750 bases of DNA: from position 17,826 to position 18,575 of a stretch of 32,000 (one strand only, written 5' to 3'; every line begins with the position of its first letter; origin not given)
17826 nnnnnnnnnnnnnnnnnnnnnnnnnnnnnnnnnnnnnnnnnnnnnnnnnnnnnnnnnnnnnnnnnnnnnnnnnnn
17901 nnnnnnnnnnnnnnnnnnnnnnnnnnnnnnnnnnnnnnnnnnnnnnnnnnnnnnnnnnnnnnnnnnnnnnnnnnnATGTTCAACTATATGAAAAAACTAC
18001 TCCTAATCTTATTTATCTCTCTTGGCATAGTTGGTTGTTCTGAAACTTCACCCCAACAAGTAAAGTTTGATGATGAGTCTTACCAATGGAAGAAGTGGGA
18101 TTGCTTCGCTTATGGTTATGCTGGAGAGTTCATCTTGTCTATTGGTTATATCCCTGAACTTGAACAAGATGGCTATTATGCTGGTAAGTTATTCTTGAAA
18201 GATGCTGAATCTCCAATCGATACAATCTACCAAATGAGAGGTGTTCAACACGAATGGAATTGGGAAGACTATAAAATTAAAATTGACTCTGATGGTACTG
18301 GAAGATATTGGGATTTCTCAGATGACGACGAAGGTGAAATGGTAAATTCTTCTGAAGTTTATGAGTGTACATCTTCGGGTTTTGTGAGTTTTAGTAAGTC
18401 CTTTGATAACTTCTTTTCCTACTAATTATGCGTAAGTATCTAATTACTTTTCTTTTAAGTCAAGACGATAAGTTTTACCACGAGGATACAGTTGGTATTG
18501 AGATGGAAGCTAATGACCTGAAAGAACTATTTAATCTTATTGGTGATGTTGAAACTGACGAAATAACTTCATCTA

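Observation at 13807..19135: Dense co-directional array of 17 small ORFs for secreted, lipoprotein, Sel1 and mini-membrane proteins: candidate undescribed immunity or envelope gene bank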

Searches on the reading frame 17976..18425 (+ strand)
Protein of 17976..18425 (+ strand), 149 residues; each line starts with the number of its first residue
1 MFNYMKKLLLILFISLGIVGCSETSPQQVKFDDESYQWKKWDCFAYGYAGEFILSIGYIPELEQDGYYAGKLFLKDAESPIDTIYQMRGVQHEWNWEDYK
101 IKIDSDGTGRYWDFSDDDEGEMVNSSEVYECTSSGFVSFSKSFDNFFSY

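Call 9: search_protein_families(library=pfam, proteins=[window:17976-18425:+], max_evalue=1)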
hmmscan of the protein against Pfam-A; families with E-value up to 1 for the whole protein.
window:17976-18425:+ (149 aa): 0 families

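Call 34: search_protein_families(library=padloc, proteins=[window:17988-18425:+], max_evalue=0.1)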
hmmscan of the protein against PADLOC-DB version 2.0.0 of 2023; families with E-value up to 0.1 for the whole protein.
window:17988-18425:+ (145 aa): 0 families

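Call 36: search_solved_structures(query=window:17988-18425:+, max_evalue=10)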
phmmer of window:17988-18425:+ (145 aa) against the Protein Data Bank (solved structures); distinct sequences matched with E-value up to 10: 0.

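Call 45: find_related_loci(query=window:17988-18425:+, collection=viral_contigs, flank=10000)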
Query window:17988-18425:+ (145 aa) in viral_contigs; peptide patterns used: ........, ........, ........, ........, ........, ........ (x = any residue, [..] = any of these).
22 stretches matched a pattern, but none encodes a relative of the query by tblastn (E <= 1e-3).

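Call 49: search_protein_representatives(protein=window:17988-18425:+)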
Query: 145 residues. Proteins with E-value up to 0.001 (for the whole library): 92; up to 1e-10: 14; up to 1e-30: 2. The best 92 are listed.
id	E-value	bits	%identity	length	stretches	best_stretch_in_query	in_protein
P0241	2.9e-76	270.7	84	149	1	1-145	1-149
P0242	7.6e-34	132.9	97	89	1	1-62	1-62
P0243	9.0e-30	119.7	52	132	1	1-127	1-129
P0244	4.1e-27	111.1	45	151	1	20-128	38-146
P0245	7.1e-27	110.3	42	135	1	6-128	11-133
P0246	1.6e-23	99.4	49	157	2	20-128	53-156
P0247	1.0e-17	80.6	42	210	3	55-131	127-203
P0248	3.2e-17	78.9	41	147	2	65-128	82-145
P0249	4.4e-16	75.3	58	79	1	70-140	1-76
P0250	2.6e-15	72.7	43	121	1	38-130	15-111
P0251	5.0e-14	68.6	36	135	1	4-127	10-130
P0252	8.9e-14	67.8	37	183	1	19-133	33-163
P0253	6.3e-12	61.8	49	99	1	1-90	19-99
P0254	4.3e-11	59.0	51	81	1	86-140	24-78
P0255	1.3e-10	57.5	40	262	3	58-131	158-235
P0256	8.5e-10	54.8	37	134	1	6-128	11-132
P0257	1.2e-09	54.4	34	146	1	28-128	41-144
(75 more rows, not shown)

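Call 51: search_protein_families(library=pfam, alignment_id=A3, max_evalue=0.01)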
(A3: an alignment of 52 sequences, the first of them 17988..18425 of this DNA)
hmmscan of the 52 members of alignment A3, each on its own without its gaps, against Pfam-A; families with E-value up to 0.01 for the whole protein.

A. member 1, window:17988-18425:+ (145 aa): 0 families

B. families by the number of members that match (of 52 scanned): 27 families (the first 25 are shown)
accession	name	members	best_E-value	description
PF05738.19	Cna_B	1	7.8e-211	Cna protein B-type domain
PF20595.4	pAdhesive_6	1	1.6e-16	Putative adhesive domain (group 6)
PF13473.12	Cupredoxin_1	1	4.1e-13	Cupredoxin-like domain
PF15409.12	PH_8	1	8.3e-13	Pleckstrin homology domain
PF00023.36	Ank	1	1e-10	Ankyrin repeat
PF12796.13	Ank_2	1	1.9e-10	Ankyrin repeats (3 copies)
PF00644.27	PARP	1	6.8e-10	Poly(ADP-ribose) polymerase catalytic domain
PF12131.13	DUF3586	1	7.5e-09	Protein of unknown function (DUF3586)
PF14955.12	MRP-S24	1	1.3e-08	Mitochondrial ribosome subunit S24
PF13637.12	Ank_4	1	4e-08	Ankyrin repeats (many copies)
PF14527.11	LAGLIDADG_WhiA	1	1.4e-07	WhiA LAGLIDADG-like domain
PF02749.22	QRPTase_N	1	1.8e-07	Quinolinate phosphoribosyl transferase, N-terminal domain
PF02614.20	UxaC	1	4.7e-07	Glucuronate isomerase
PF13606.12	Ank_3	1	6.3e-07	Ankyrin repeat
PF21926.2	FeeM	1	1.1e-06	N-acyl amino acid synthase FeeM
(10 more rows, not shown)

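Call 54: list_cluster_members(proteins=[P0243, P0244, P0245, P0246, P0247, P0248, P0251, P0252, P0256, P0257])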
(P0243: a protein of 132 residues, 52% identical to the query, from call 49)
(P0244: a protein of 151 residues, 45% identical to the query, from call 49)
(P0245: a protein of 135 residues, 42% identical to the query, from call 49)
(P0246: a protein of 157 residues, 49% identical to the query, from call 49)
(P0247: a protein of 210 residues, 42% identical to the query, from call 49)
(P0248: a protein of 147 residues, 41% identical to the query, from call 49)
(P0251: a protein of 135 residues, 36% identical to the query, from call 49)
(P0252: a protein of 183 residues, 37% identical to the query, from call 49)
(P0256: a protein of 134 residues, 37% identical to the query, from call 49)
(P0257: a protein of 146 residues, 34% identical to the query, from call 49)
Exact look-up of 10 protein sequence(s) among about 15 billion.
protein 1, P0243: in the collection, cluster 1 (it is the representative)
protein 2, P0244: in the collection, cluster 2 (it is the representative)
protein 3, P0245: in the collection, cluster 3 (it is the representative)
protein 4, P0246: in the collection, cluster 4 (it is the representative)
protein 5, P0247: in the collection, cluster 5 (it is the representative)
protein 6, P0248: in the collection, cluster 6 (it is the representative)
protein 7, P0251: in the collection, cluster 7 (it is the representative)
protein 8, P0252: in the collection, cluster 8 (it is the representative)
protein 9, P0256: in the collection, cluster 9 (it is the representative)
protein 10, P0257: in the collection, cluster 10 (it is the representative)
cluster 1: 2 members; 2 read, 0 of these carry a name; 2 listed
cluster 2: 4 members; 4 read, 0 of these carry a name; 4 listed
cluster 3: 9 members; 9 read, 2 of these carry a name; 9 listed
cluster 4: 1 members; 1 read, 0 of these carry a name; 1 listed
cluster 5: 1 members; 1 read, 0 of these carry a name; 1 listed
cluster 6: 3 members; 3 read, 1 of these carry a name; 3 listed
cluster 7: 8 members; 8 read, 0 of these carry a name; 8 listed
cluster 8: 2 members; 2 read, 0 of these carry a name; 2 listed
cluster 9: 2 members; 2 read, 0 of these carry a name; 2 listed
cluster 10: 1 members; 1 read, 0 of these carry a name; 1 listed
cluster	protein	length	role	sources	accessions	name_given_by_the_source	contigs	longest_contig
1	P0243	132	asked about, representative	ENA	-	-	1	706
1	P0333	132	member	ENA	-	-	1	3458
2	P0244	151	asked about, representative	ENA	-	-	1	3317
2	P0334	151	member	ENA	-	-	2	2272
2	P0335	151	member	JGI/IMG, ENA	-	-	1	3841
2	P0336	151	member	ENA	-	-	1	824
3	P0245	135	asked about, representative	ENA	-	-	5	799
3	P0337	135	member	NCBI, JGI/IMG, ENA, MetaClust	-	hypothetical protein | \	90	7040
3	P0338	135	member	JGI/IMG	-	hypothetical protein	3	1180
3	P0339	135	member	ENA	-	-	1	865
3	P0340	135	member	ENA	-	-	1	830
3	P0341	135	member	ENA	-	-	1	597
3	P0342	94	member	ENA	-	-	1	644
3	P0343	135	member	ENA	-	-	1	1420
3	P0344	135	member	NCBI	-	-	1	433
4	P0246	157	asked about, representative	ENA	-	-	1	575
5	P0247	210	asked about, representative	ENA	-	-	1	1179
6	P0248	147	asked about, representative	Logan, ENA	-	-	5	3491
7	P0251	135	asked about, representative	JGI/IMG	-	-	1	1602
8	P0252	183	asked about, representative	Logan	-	-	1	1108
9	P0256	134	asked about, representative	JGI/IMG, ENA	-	-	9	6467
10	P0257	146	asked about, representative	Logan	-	-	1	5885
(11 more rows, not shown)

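Call 55: find_encoding_contigs(protein=P0337, flank=7000, max_places=8)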
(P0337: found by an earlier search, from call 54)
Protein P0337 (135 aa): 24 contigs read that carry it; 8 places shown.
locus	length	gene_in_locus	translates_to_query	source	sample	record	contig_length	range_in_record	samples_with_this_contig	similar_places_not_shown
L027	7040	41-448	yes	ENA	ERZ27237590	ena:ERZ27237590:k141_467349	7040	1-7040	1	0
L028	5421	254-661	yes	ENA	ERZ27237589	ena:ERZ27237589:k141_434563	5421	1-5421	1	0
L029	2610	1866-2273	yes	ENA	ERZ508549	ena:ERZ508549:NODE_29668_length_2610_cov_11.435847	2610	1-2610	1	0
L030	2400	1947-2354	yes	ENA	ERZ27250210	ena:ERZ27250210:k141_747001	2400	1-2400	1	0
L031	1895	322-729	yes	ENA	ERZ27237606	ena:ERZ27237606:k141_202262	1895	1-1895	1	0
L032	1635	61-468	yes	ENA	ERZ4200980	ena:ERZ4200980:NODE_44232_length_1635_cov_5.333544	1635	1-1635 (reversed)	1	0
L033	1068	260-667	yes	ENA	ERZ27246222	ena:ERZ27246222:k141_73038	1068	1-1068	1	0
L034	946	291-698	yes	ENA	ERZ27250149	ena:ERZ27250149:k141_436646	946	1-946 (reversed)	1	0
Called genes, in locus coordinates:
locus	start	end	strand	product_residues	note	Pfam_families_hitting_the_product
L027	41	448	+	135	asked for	-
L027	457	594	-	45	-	-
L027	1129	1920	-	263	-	PF02585:PIG-L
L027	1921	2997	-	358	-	-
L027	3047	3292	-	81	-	-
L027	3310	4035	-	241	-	PF06325:PrmA, PF05175:MTS, PF13847:Methyltransf_31 (weak), PF13649:Methyltransf_25 (faint)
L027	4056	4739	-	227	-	PF00106:adh_short, PF08659:KR, PF13561:adh_short_C2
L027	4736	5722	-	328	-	PF08545:ACP_syn_III, PF08541:ACP_syn_III_C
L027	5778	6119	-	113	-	PF00892:EamA (weak)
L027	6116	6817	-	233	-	PF01209:Ubie_methyltran, PF13489:Methyltransf_23, PF13847:Methyltransf_31, PF08241:Methyltransf_11, PF08242:Methyltransf_12, PF13649:Methyltransf_25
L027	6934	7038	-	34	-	?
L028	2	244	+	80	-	?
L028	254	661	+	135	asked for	-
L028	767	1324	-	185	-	PF08378:NERD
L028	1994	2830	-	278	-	PF01430:HSP33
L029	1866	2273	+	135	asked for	-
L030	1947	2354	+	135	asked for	-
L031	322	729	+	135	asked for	-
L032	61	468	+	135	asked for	-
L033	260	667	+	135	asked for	-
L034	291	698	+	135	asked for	-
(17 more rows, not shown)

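Call 60: predict_structure(alignment_id=A4)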
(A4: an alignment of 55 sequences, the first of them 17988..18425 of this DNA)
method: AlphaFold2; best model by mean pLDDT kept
length: 145 residues; sequences in the alignment: 55
mean_pLDDT: 88.9   pTM: 0.75
mean pLDDT of the five models: 88.9, 87.0, 85.9, 84.8, 84.4
residues with pLDDT >= 90: 102; 70-90: 26; 50-70: 12; < 50: 5
segments of 3 or more residues with pLDDT < 50: 133-137
pLDDT, mean of each block of 10 residues (from residue 1): 78 74 91 96 89 97 98 97 98 98 97 96 95 54 66
secondary structure, 60 per line:
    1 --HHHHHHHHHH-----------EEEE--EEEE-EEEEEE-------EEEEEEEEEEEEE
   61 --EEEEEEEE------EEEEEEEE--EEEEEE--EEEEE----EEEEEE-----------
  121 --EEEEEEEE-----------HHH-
elements in order: H3-12 E24-27 E30-33 E35-40 E48-60 E63-70 E77-84 E87-92 E95-99 E104-109 E123-130

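Call 64: fold_search(model_id=the predicted structure, library=pdb)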
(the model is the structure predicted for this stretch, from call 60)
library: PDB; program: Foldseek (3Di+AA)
matches with E <= 10: 795; with E <= 0.001: 0
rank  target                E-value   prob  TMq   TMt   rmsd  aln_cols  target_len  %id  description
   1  3elz_B                4.9e-02  0.87  0.28  0.30   8.6       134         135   12  Crystal structure of Zebrafish Ileal Bile Acid-Bindin Protein complexed with cholic acid (crystal form A). (released 2009-01-13)
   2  3f6z_B                1.2e-01  0.97  0.39  0.54   5.4       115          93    9  Crystal structure of Pseudomonas aeruginosa MliC in complex with hen egg white lysozyme (released 2008-12-23)
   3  4mir_A                1.4e-01  0.96  0.38  0.51   6.6       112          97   16  The structure of Brucella abortus PliC in the hexagonal crystal form (released 2014-07-16)
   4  5l8o_A                1.5e-01  0.60  0.23  0.26   8.4        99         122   12  crystal structure of human FABP6 in complex with cholate (released 2016-08-24)
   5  3em0_A                1.6e-01  0.66  0.29  0.31   8.7       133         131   14  Crystal structure of Zebrafish Ileal Bile Acid-Bindin Protein complexed with cholic acid (crystal form B). (released 2009-01-13)
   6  1ngl                  1.6e-01  0.41  0.28  0.25  10.0       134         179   12  HUMAN NEUTROPHIL GELATINASE-ASSOCIATED LIPOCALIN (HNGAL), REGULARISED AVERAGE NMR STRUCTURE (released 1999-05-26)
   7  3elz_C                1.8e-01  0.54  0.27  0.29   9.2       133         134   14  Crystal structure of Zebrafish Ileal Bile Acid-Bindin Protein complexed with cholic acid (crystal form A). (released 2009-01-13)
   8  3wjf_A                2.1e-01  0.18  0.19  0.18  12.6       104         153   13  Crystal structure of mutant nitrobindin M75L/H76L/Q96C/V128W/M148L/H158L (NB9) from Arabidopsis thaliana (released 2014-04-02)
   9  1epa_B                2.2e-01  0.69  0.35  0.32   7.7       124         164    8  STRUCTURE OF THE EPIDIDYMAL RETINOIC ACID-BINDING PROTEIN AT 2.1 ANGSTROMS RESOLUTION (released 1994-07-31)
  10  2lba_MODEL_1_A        2.3e-01  0.63  0.30  0.33   7.5       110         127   13  Solution structure of chicken ileal BABP in complex with glycochenodeoxycholic acid (released 2011-09-14)
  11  3wje_A                2.3e-01  0.18  0.19  0.18  12.7       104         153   13  Crystal structure of mutant nitrobindin M75W/H76L/Q96C/M148L/H158L (NB6) from Arabidopsis thaliana (released 2014-04-02)
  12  7fik_c                2.4e-01  0.54  0.26  0.15   9.2       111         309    8  The cryo-EM structure of the CR subunit from X. laevis NPC (released 2022-11-09)
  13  8fl2_NW               2.4e-01  0.38  0.24  0.11  12.8       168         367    8  Human nuclear pre-60S ribosomal subunit (State I1) (released 2023-07-12)
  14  5l8i_A                2.5e-01  0.33  0.22  0.24   9.1       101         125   14  crystal structure of human FABP6 apo-protein (released 2016-08-24)
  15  7bvj_B                2.7e-01  0.28  0.19  0.11  12.4       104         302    8  UDP-N-acetylglucosamine 3-dehydrogenase GnnA from Acidithiobacillus ferrooxidans (P21) (released 2020-12-02)
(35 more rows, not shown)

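Call 80: fold_search(model_id=the predicted structure, library=viral)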
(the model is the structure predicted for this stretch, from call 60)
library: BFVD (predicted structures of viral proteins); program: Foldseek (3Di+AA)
matches with E <= 10: 548; with E <= 0.001: 0
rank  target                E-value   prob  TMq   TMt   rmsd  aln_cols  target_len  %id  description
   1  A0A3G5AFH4            6.6e-02  0.97  0.37  0.48   6.3       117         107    9  Uncharacterized protein [Solivirus sp.]
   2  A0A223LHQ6            6.6e-02  0.63  0.26  0.27  13.5       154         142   11  Uncharacterized protein [Erwinia phage vB_EamM_RisingSun]
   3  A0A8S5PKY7            7.0e-02  0.91  0.31  0.37   5.2        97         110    9  Lipoprotein [Siphoviridae sp. ctcUB23]
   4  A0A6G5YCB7            9.6e-02  0.94  0.30  0.39   9.2       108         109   13  (no name in the UniProt tables at hand)
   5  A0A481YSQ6            1.1e-01  0.18  0.15  0.10  12.4       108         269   15  F-box domain-containing protein [Marseillevirus LCMAC102]
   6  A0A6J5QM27            1.7e-01  0.72  0.32  0.32   9.8       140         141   10  Uncharacterized protein [uncultured Caudovirales phage]
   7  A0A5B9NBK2            1.9e-01  0.44  0.28  0.28  18.0       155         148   14  Uncharacterized protein [Escherichia phage Mansfield]
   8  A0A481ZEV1            2.0e-01  0.84  0.37  0.34   9.4       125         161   10  Uncharacterized protein [Pithovirus LCPAC406]
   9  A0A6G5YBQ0            2.2e-01  0.20  0.17  0.20  14.1       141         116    8  (no name in the UniProt tables at hand)
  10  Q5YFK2                2.4e-01  0.14  0.17  0.13  13.6        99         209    9  Uncharacterized protein [Singapore grouper iridovirus]
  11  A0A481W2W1            2.6e-01  0.35  0.24  0.31  10.7       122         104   11  Uncharacterized protein [Escherichia phage PHB11]
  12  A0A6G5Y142            2.9e-01  0.28  0.24  0.15  11.4       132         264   13  (no name in the UniProt tables at hand)
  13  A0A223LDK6            2.9e-01  0.12  0.18  0.13  14.8       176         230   10  Uncharacterized protein [Bacillus phage PBS1]
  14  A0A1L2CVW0            3.2e-01  0.47  0.31  0.37  11.7       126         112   12  Uncharacterized protein [Pectobacterium phage vB_PcaM_CBB]
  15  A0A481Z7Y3            3.2e-01  0.33  0.21  0.12  10.2       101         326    8  Regulator of chromosome condensation protein (Fragment) [Pithovirus LCPAC202]
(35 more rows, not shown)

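Call 85: find_related_loci(query=window:17988-18425:+, collection=metagenome_contigs, flank=6000)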
Query window:17988-18425:+ (145 aa) in metagenome_contigs; peptide patterns used: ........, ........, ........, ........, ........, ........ (x = any residue, [..] = any of these).
326 stretches matched a pattern; 26 encode a relative of the query (tblastn E <= 1e-3); 26 distinct loci.
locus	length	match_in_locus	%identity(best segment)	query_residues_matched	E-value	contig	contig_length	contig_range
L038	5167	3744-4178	93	1-145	1e-91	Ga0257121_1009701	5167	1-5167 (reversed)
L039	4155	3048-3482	93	1-145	7e-92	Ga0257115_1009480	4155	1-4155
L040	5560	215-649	93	1-145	2e-91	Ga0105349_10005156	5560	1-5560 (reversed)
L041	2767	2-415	96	8-145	1e-90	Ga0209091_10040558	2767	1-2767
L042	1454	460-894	81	1-145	5e-84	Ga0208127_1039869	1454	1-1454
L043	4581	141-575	79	1-145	6e-78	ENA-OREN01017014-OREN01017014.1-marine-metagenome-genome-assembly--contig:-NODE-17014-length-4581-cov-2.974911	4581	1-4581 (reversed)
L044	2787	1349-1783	77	1-145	1e-77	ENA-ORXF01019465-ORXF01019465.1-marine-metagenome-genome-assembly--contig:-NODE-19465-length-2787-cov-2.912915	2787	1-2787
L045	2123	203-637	77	1-145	1e-78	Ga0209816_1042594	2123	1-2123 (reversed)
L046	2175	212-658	75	1-145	1e-76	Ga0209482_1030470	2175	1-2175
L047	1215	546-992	75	1-145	1e-79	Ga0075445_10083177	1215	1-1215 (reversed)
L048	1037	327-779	76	1-145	1e-79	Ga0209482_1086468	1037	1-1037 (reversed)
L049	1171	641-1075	79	1-145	2e-77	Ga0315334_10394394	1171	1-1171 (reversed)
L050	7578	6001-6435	74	1-145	1e-71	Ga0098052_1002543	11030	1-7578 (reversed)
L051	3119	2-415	75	8-145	4e-72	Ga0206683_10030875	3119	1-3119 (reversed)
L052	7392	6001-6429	76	9-145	1e-69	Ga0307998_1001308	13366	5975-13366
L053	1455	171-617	78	1-145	1e-72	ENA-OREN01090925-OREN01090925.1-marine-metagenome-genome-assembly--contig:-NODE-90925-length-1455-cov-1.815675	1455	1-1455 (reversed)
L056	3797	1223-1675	77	1-145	9e-67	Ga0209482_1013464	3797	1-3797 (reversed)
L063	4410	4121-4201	81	1-27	9e-11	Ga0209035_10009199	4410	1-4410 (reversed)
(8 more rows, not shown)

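Call 88: search_protein_families(library=pfam, proteins=[L046:1193-2173:+, L056:2118-3671:+, L045:1216-1776:+, L038:3270-3743:+, L043:581-1039:+, L041:422-838:+, L040:655-1002:+, L053:766-1455:+, L063:2-1975:+, L063:3267-4058:+], max_evalue=0.01)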
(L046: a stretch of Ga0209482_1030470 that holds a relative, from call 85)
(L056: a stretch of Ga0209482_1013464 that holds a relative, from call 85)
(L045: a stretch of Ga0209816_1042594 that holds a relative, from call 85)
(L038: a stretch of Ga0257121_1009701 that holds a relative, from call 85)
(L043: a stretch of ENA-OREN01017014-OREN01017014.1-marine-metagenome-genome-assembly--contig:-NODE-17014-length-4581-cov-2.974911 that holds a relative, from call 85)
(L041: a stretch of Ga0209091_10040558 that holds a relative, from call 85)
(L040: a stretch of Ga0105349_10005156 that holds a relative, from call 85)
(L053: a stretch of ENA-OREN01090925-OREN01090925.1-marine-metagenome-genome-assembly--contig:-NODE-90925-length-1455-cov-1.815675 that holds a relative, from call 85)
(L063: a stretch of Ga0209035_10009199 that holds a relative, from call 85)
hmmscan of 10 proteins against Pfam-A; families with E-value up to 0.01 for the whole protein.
L046:1193-2173:+ (327 aa): 2 families
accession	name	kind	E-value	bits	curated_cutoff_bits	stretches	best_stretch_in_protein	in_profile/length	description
PF20464.3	MmeI_N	-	1.9e-28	100.4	27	1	2-155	2-180/181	MmeI, N-terminal domain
PF20465.4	MmeI_hel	-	1.8e-23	83.5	27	1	166-243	1-75/75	MmeI, helicase spacer domain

L056:2118-3671:+ (517 aa): 0 families

L045:1216-1776:+ (186 aa): 0 families

L038:3270-3743:+ (157 aa): 0 families

L043:581-1039:+ (152 aa): 1 family
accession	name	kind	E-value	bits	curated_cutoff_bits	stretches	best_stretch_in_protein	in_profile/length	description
PF07661.19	MORN_2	-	1.8e-17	61.8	29.6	1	26-47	1-22/22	MORN repeat variant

L041:422-838:+ (138 aa): 2 families
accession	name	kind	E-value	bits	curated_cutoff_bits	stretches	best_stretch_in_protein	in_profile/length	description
PF10544.15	T5orf172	-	4.3e-15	56.5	20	1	3-89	1-99/101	T5orf172 domain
PF13455.12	MUG113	-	2.8e-11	44.3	22.3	1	17-88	1-71/73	Meiotically up-regulated gene 113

L040:655-1002:+ (115 aa): 0 families

L053:766-1455:+ (230 aa): 0 families

L063:2-1975:+ (657 aa): 1 family
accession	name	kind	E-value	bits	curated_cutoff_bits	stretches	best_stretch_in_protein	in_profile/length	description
PF02687.27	FtsX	-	4e-12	46.7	25.5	2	81-197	2-117/120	FtsX-like permease C-terminal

L063:3267-4058:+ (263 aa): 1 family
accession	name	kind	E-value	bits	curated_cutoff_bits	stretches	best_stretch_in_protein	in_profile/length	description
PF05721.19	PhyH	-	1.7e-32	113.9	22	1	45-196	56-212/213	Phytanoyl-CoA dioxygenase (PhyH)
